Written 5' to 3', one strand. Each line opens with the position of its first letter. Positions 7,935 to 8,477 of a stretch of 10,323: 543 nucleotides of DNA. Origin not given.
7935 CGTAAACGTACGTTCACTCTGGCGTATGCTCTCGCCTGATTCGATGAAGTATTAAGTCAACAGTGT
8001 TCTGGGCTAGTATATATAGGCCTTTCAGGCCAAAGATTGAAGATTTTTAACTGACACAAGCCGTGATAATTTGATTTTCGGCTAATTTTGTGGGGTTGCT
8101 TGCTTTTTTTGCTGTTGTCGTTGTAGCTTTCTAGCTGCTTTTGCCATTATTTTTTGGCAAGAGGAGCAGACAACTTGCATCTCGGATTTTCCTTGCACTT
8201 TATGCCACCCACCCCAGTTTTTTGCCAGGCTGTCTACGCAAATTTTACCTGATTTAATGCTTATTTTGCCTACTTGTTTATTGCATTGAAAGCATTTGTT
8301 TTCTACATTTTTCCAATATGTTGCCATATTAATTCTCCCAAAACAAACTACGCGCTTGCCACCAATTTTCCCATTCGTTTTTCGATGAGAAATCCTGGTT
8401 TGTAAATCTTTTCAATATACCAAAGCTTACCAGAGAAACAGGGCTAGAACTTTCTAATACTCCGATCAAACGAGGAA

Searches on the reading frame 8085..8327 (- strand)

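Call 3: search_protein_families(library=pfam, proteins=[window:8085-8327:-], max_evalue=0.01)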
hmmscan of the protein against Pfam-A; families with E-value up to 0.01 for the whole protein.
window:8085-8327:- (81 aa): 1 family
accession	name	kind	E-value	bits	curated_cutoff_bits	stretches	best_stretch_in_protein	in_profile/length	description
PF10955.13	Fin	-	0.0083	16.8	23.7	0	45-63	46-64/76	Anti-sigma-F factor Fin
